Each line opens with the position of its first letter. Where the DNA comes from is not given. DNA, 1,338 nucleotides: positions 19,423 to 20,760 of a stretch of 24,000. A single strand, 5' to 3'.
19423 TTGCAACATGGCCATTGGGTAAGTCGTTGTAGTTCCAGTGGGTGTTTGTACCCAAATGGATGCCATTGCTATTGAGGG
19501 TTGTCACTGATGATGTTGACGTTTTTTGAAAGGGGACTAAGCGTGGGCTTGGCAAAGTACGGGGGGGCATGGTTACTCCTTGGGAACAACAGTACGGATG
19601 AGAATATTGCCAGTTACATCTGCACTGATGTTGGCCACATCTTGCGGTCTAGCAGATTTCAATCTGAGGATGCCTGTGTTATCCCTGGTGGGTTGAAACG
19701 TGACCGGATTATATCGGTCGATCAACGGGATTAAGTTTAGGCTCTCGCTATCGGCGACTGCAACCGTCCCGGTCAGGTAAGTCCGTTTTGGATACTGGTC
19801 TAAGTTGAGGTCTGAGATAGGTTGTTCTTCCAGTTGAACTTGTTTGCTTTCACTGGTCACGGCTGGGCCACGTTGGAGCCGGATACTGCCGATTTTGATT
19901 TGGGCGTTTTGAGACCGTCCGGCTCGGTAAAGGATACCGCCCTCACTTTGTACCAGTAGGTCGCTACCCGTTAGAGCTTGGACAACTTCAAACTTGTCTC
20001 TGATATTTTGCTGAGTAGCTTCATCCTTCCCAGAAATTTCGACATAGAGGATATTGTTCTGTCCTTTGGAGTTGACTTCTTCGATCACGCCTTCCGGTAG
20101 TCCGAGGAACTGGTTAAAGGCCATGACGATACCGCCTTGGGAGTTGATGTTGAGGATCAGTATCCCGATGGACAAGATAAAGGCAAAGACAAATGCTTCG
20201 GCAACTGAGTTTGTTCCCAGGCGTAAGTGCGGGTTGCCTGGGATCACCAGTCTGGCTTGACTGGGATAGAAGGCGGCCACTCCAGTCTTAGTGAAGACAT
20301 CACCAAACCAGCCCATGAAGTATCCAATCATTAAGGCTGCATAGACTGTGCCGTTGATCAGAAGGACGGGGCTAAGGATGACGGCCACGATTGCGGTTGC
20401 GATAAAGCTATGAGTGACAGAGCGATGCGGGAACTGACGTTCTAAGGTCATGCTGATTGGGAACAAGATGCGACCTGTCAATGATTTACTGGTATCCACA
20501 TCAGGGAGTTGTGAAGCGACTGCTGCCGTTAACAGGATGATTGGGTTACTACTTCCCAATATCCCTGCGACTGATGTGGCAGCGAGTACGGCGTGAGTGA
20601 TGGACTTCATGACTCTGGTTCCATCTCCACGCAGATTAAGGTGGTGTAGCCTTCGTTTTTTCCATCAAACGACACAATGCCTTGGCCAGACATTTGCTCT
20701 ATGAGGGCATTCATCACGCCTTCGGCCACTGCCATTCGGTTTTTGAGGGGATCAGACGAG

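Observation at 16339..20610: Candidate novel trans-envelope module: DUF457-like membrane hydrolase fusion + HerA/FtsK-type ATPase + HlyD-like adaptor + TolC-like protein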

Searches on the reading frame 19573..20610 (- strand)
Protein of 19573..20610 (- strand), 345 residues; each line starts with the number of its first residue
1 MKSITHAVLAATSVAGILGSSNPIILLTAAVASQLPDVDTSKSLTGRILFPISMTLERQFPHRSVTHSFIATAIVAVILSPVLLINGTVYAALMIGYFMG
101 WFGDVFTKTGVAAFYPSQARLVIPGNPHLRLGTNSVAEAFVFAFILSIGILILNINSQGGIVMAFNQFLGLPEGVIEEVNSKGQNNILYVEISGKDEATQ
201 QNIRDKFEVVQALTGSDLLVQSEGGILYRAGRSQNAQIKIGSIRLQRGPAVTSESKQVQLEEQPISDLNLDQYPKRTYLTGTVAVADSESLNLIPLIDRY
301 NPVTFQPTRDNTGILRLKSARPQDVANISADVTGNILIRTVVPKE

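Call 4: search_protein_families(library=pfam, proteins=[window:19573-20610:-], max_evalue=1)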
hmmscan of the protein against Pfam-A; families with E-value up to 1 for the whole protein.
window:19573-20610:- (345 aa): 2 families
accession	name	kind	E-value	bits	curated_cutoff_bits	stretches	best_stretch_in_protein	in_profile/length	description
PF04307.19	YdjM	-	3e-22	79.4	29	1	1-153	1-146/176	YdjM inner membrane protein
PF06127.16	Mpo1-like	-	0.14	12.7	24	1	65-108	22-67/95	2-hydroxy-palmitic acid dioxygenase Mpo1-like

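Call 5: search_protein_families(library=padloc, proteins=[window:19573-20610:-], max_evalue=0.1)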
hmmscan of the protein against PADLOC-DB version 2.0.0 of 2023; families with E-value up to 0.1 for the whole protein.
window:19573-20610:- (345 aa): 0 families

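Call 6: search_protein_families(library=ncbifam, proteins=[window:19573-20610:-], max_evalue=0.1)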
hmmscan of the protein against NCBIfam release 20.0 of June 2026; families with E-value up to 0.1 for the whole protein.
window:19573-20610:- (345 aa): 1 family
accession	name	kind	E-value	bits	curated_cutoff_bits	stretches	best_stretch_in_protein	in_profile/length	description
NF008651.0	PRK11648.1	equivalog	3.9e-15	56.1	216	1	14-124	22-137/196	metal-dependent hydrolase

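Call 21: find_homologous_proteins(query=window:19573-20610:-, max_evalue=0.001)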
Query window:19573-20610:- (345 aa): 168 proteins with E <= 0.001 among 5164 candidates; the best 120 are listed.
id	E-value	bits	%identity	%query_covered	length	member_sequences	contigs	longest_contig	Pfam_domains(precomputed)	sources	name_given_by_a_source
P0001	4.7e-217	737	100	100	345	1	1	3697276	PF04307.20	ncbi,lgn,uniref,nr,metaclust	ncbi:metal-dependent hydrolase [Synechococcus sp. PCC 6312]|uniref:metal-dependent hydrolase n=1 Tax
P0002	9.6e-185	631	84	100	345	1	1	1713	PF04307.20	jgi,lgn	-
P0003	7.2e-182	622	80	100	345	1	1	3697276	PF04307.20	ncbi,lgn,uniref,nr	ncbi:metal-dependent hydrolase [Synechococcus sp. PCC 6312]|uniref:metal-dependent hydrolase n=1 Tax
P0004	7.7e-100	352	47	99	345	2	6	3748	PF04307.20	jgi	jgi:inner membrane protein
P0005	2.2e-99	351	48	99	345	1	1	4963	PF04307.20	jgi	jgi:inner membrane protein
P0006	8.4e-99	349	47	99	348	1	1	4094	PF04307.20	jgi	jgi:inner membrane protein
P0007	1.5e-98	348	48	99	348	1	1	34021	PF04307.20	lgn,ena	-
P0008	2.1e-97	344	47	99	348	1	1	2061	PF04307.20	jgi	jgi:inner membrane protein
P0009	2.1e-96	341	49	99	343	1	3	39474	PF04307.20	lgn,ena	-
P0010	2.0e-95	338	48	99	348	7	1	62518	PF04307.20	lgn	-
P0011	2.2e-95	338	46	99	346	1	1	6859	PF04307.20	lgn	-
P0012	2.8e-95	337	46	99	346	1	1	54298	PF04307.20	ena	-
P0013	2.0e-94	335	48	99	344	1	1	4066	PF04307.20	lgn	-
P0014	4.8e-94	333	48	99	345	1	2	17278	PF04307.20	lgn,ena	-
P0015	7.5e-94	333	47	99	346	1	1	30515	PF04307.20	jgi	jgi:inner membrane protein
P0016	1.0e-93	332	47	99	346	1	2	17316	PF04307.20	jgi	jgi:inner membrane protein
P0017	1.7e-93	332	46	99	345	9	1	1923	PF04307.20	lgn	-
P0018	2.3e-93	331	46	99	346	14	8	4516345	PF04307.20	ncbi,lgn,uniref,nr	ncbi:metal-dependent hydrolase [Acaryochloris sp. CCMEE 5410]|uniref:metal-dependent hydrolase n=1 T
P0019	2.9e-93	331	47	99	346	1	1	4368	PF04307.20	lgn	-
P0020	3.4e-93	331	47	99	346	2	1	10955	PF04307.20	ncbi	ncbi:MAG: metal-dependent hydrolase [Thermosynechococcaceae cyanobacterium]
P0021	4.0e-93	330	48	99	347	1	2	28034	PF04307.20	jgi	-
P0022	2.7e-92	328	46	98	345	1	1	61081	PF04307.20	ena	-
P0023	3.4e-92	327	46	99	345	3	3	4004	PF04307.20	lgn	-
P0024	1.2e-91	326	44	98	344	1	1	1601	PF04307.20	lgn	-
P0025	1.2e-91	325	46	99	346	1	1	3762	PF04307.20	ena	-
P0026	1.5e-91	325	45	99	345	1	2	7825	PF04307.20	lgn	-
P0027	1.6e-91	325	46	99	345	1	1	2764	PF04307.20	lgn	-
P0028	4.2e-91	324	46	99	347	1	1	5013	PF04307.20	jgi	jgi:inner membrane protein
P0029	8.6e-91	323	46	99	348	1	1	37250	PF04307.20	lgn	-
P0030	2.6e-90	321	47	99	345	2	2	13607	PF04307.20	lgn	-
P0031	6.0e-90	320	46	98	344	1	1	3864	PF04307.20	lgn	-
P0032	6.1e-90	320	46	99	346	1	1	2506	PF04307.20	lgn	-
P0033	7.6e-90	320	47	99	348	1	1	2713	PF04307.20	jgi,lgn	jgi:inner membrane protein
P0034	2.3e-89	318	45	99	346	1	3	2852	PF04307.20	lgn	-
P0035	6.2e-89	317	45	99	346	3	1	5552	PF04307.20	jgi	jgi:inner membrane protein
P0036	1.3e-88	316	45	99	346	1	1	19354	PF04307.20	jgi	jgi:inner membrane protein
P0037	1.5e-88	315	47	98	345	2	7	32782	PF04307.20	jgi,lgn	jgi:inner membrane protein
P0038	2.2e-88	315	45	99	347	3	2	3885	PF04307.20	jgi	jgi:inner membrane protein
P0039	3.0e-88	314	46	99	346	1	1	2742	PF04307.20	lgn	-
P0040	3.4e-88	314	43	99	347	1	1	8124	PF04307.20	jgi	jgi:inner membrane protein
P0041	5.0e-88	314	46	99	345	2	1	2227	PF04307.20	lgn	-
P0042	5.2e-88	314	45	99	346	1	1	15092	PF04307.20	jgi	jgi:inner membrane protein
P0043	8.8e-88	313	44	99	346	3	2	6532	PF04307.20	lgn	-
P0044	1.1e-87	312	45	99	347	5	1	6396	PF04307.20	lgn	-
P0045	8.5e-87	310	46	97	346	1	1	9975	PF04307.20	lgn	-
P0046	9.5e-87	309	45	100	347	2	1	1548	PF04307.20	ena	-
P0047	1.6e-86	309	43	99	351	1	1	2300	PF04307.20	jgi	jgi:inner membrane protein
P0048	2.3e-86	308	45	99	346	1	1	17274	PF04307.20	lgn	-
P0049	4.4e-86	307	44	97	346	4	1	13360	PF04307.20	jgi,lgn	jgi:inner membrane protein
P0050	6.4e-86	307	45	100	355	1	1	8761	PF04307.20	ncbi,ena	-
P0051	1.1e-85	306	44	99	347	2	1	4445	PF04307.20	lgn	-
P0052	1.1e-85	306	43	99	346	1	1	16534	PF04307.20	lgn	-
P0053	1.4e-85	306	43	100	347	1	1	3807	PF04307.20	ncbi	ncbi:MAG: metal-dependent hydrolase [Microcystis panniformis]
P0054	1.6e-85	305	43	99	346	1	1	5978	PF04307.20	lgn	-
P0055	5.5e-85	304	43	98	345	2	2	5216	PF04307.20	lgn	-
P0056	5.9e-85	304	44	99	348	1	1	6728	PF04307.20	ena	-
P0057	6.2e-85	303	44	100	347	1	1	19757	PF04307.20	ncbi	ncbi:MAG TPA: metal-dependent hydrolase [Xenococcaceae cyanobacterium]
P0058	6.6e-85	303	45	99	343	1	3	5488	PF04307.20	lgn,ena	-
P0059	7.7e-85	303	44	99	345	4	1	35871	PF04307.20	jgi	-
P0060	1.7e-84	302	47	91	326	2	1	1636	PF04307.20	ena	-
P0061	3.3e-84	301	48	91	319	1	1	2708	PF04307.20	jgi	jgi:inner membrane protein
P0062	7.1e-84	300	47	92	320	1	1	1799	PF04307.20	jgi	jgi:inner membrane protein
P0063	1.1e-83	299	45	89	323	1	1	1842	PF04307.20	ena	-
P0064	1.2e-83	299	44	99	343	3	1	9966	PF04307.20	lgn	-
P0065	1.6e-83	299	42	99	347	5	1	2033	PF04307.20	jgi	jgi:inner membrane protein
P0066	2.2e-83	298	45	98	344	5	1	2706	PF04307.20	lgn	-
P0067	1.4e-82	296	41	99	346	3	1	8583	PF04307.20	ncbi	-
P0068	2.2e-82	295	41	99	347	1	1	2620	PF04307.20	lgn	-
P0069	3.9e-82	294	44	99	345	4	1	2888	PF04307.20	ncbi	-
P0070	9.0e-82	293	43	99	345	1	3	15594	PF04307.20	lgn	-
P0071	9.3e-82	293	43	99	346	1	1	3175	PF04307.20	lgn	-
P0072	2.3e-81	292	43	99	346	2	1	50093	PF04307.20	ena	-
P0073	4.3e-80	288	42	99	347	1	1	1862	PF04307.20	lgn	-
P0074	1.2e-79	286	45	98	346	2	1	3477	PF04307.20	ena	-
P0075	5.0e-78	281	42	99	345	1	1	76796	PF04307.20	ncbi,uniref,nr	ncbi:metal-dependent hydrolase [Crocosphaera sp. UHCC 0190]|uniref:metal-dependent hydrolase n=1 Tax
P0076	1.6e-77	279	41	99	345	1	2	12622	PF04307.20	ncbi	-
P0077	1.7e-77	279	44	91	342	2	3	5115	PF04307.20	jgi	jgi:inner membrane protein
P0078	3.4e-77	278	41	99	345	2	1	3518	PF04307.20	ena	-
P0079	2.2e-76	275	42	99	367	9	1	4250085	PF04307.20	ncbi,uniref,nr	ncbi:metal-dependent hydrolase [Cyanobacterium sp. Dongsha4]|uniref:metal-dependent hydrolase n=1 Ta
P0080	8.8e-76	273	41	99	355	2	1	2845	PF04307.20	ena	-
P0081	1.9e-75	272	42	99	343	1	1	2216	PF04307.20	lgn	-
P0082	1.2e-74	270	42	99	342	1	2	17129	PF04307.20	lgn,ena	-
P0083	1.2e-74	270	41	99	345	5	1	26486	PF04307.20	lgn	-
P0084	2.5e-74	269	41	99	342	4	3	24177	PF04307.20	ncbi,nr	ncbi:MAG: metal-dependent hydrolase [Prochloraceae cyanobacterium]|nr:metal-dependent hydrolase [Pro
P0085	1.3e-73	266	41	99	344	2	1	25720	PF04307.20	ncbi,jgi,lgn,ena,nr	ncbi:MAG: metal-dependent hydrolase [Stenomitos rutilans HA7619-LM2]|jgi:inner membrane protein|nr:m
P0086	3.8e-73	265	44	99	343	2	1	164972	PF04307.20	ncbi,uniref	ncbi:metal-dependent hydrolase [Leptolyngbya sp. ST-U4]|uniref:metal-dependent hydrolase n=1 Tax=Lep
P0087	5.6e-73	264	50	73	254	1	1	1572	PF04307.20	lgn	-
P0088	1.1e-72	263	40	99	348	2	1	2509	PF04307.20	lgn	-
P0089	1.1e-72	263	42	99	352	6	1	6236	PF04307.20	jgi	-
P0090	4.5e-72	261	41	99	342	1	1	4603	PF04307.20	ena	-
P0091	5.2e-72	261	42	94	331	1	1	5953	PF04307.20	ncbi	ncbi:MAG: metal-dependent hydrolase, partial [Prochloraceae cyanobacterium]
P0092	6.9e-72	261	40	99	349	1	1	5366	PF04307.20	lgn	-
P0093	1.9e-71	259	41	99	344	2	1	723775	PF04307.20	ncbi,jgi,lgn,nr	ncbi:MAG: metal-dependent hydrolase [Tildeniella nuda ZEHNDER 1965/U140]|jgi:inner membrane protein|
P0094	7.2e-71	257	38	99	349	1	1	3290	PF04307.20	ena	-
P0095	7.4e-71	257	43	94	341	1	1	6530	PF04307.20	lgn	-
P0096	8.7e-71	257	41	99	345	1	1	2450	PF04307.20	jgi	jgi:inner membrane protein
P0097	1.5e-69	253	41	99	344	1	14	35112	PF04307.20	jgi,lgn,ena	-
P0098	4.3e-69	251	40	99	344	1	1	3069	PF04307.20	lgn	-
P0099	1.1e-68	250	46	83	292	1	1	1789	PF04307.20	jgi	jgi:inner membrane protein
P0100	3.2e-67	245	40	99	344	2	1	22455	PF04307.20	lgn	-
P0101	2.2e-66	242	38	99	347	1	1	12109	PF04307.20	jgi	jgi:inner membrane protein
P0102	1.0e-65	240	39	99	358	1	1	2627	PF04307.20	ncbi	-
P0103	6.6e-65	238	38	98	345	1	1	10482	PF04307.20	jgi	jgi:inner membrane protein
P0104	8.7e-65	237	42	79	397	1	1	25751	PF04307.20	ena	-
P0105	1.4e-64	237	41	86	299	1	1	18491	PF04307.20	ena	-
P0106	3.3e-64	235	38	98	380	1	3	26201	PF04307.20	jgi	jgi:inner membrane protein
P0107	1.4e-63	233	38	90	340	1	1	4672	PF04307.20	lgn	-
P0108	4.7e-63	232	38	98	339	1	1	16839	PF04307.20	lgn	-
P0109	2.3e-62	229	38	99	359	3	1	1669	PF04307.20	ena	-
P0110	3.7e-62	229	38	98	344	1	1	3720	PF04307.20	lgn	-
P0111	4.0e-62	229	37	99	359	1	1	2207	PF04307.20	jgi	-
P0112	6.8e-62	228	36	99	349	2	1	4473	PF04307.20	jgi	jgi:inner membrane protein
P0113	7.4e-62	228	39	100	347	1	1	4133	PF04307.20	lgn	-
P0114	1.1e-61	227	39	86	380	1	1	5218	PF04307.20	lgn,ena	-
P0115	1.3e-61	227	39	86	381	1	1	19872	PF04307.20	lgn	-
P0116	3.7e-61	225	36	98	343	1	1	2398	PF04307.20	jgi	jgi:inner membrane protein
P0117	4.7e-61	225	55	54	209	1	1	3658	PF04307.20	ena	-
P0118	5.3e-61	225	38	98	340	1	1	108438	PF04307.20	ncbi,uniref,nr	ncbi:hypothetical protein BST81_02290 [Leptolyngbya sp. 'hensonii']|uniref:metal-dependent hydrolase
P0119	8.7e-61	224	37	98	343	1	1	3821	PF04307.20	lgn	-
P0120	1.0e-60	224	37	99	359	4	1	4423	PF04307.20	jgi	jgi:inner membrane protein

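Call 23: find_encoding_contigs(protein=P0003, flank=10000, max_places=2)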
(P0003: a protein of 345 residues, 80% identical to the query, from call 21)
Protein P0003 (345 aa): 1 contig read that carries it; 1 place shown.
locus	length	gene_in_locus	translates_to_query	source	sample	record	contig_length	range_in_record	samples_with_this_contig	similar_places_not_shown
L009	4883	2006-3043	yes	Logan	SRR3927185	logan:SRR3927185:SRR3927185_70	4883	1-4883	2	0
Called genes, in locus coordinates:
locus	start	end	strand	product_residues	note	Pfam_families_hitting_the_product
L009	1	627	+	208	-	?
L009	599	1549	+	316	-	PF13401:AAA_22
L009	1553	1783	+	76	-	-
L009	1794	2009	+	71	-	-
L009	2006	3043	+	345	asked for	PF04307:YdjM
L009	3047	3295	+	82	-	PF25199:nSTAND_NTPase5 (weak), PF01935:DUF87 (weak)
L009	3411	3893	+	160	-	-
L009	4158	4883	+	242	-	?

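Call 28: find_related_loci(query=A1, collection=genome_contigs, flank=10000)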
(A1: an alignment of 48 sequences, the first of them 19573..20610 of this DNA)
Query A1 (345 aa) in genome_contigs; peptide patterns used: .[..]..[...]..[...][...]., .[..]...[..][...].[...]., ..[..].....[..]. (x = any residue, [..] = any of these).
130 stretches matched a pattern; 78 encode a relative of the query (tblastn E <= 1e-3); 77 distinct loci.
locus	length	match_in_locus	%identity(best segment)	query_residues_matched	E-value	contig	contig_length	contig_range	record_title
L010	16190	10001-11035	48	1-341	7e-104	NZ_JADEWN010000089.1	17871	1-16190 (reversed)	Gloeocapsopsis crepidinum LEGE 06123 NODE_89_length_17871_cov_11.146, whole genome shotgun sequence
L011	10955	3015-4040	47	1-341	3e-99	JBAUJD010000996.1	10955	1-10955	MAG: Thermosynechococcaceae cyanobacterium isolate MFD12179_ilm_asm_bin10 k127_35696, whole genome shotgun sequence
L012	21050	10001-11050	46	1-341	2e-98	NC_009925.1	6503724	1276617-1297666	Acaryochloris marina MBIC11017, complete sequence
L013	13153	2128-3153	46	1-341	3e-95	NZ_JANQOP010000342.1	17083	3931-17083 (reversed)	MAG: Acaryochloris sp. IP29b_bin.137 k99_240905, whole genome shotgun sequence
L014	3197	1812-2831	45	1-341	4e-93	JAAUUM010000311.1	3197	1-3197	MAG: Synechococcaceae cyanobacterium SM2_3_2 NODE_8368_length_3197_cov_8.988599, whole genome shotgun sequence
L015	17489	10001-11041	44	1-345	7e-91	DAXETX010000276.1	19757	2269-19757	MAG TPA_asm: Xenococcaceae cyanobacterium isolate cl_S1C502_1 S1Ck119_112475, whole genome shotgun sequence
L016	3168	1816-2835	44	1-341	1e-91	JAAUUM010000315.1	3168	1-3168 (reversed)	MAG: Synechococcaceae cyanobacterium SM2_3_2 NODE_8487_length_3168_cov_6.750411, whole genome shotgun sequence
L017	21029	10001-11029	44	1-341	5e-90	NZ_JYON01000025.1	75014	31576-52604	Aliterella atlantica CENA595 contig_203, whole genome shotgun sequence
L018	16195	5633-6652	44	1-341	6e-89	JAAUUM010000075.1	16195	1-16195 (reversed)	MAG: Synechococcaceae cyanobacterium SM2_3_2 NODE_1008_length_16195_cov_7.445544, whole genome shotgun sequence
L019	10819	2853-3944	42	1-336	5e-88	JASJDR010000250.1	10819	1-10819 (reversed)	MAG: Xenococcus sp. MO_188.B8 MO_188.c_6878, whole genome shotgun sequence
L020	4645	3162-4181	44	1-341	2e-87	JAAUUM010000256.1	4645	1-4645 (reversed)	MAG: Synechococcaceae cyanobacterium SM2_3_2 NODE_5246_length_4645_cov_11.607348, whole genome shotgun sequence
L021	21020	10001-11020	43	1-341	2e-86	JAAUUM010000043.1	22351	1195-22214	MAG: Synechococcaceae cyanobacterium SM2_3_2 NODE_597_length_22351_cov_6.768359, whole genome shotgun sequence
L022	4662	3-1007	43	6-341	9e-85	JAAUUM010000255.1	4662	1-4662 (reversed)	MAG: Synechococcaceae cyanobacterium SM2_3_2 NODE_5224_length_4662_cov_10.314443, whole genome shotgun sequence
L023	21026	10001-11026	45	1-341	7e-87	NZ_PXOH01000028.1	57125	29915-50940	Aphanothece hegewaldii CCALA 016 NODE_93_length_57125_cov_166.725_ID_75051, whole genome shotgun sequence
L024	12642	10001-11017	41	1-341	1e-81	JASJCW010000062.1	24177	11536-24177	MAG: Prochloraceae cyanobacterium isolate MO_167.B41 MO_167.c_1701, whole genome shotgun sequence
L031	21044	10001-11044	41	1-341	2e-77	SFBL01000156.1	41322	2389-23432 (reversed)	MAG: Microcystis aeruginosa Ma_SC_T_19800800_S464 S464_156, whole genome shotgun sequence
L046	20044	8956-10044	36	1-341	4e-65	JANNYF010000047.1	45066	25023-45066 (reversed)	MAG: Blastocatellia bacterium isolate VAR_34_concoct_43 VAR_34_k141_2266663, whole genome shotgun sequence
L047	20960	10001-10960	36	1-325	3e-65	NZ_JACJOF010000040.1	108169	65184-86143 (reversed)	Nodosilinea sp. FACHB-131 contig40, whole genome shotgun sequence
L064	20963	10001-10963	36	1-325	1e-62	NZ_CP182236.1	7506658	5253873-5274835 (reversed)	Egbenema sp. FJBBOT/2019 chromosome, complete genome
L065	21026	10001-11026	33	1-341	8e-56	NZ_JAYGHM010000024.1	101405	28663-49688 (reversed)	Rivularia sp. UHCC 0363 00063__length=101405, whole genome shotgun sequence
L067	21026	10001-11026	32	1-341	2e-53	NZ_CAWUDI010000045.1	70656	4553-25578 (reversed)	Calothrix sp. CCY 0018 isolate Calothrix CCY 0018 NODE_46_length_70656_cov_277.765811, whole genome shotgun sequence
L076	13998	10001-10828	36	1-275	3e-48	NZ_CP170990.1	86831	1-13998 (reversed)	Nostoc sp. C117 plasmid p_C117_2, complete sequence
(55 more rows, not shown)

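Call 31: predict_structure(alignment_id=A1)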
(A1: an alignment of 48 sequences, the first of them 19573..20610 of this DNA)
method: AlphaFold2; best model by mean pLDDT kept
length: 345 residues; sequences in the alignment: 48
mean_pLDDT: 85.1   pTM: 0.65
mean pLDDT of the five models: 85.1, 84.4, 82.8, 81.9, 81.6
residues with pLDDT >= 90: 187; 70-90: 99; 50-70: 52; < 50: 7
segments of 3 or more residues with pLDDT < 50: 119-125
pLDDT, mean of each block of 10 residues (from residue 1): 89 94 95 76 63 67 60 86 96 93 70 53 52 79 94 84 75 86 90 94 96 94 95 95 92 94 89 91 89 87 92 94 90 95 89
secondary structure, 60 per line:
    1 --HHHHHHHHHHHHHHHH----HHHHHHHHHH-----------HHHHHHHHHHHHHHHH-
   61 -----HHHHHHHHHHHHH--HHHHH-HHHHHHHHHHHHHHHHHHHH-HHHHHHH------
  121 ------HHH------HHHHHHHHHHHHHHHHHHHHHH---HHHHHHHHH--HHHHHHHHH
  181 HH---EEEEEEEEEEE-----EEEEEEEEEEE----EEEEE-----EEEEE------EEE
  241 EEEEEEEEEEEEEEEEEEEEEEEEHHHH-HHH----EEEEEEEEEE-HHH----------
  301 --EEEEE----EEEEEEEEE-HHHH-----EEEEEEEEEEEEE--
elements in order: H3-18 H23-32 H44-59 H66-78 H81-85 H87-106 H108-114 H136-157 H161-169 H172-182 E186-196 E202-212 E217-221 E227-231 E238-264 H265-268 E277-286 E303-307 E312-320 H322-325 E331-343
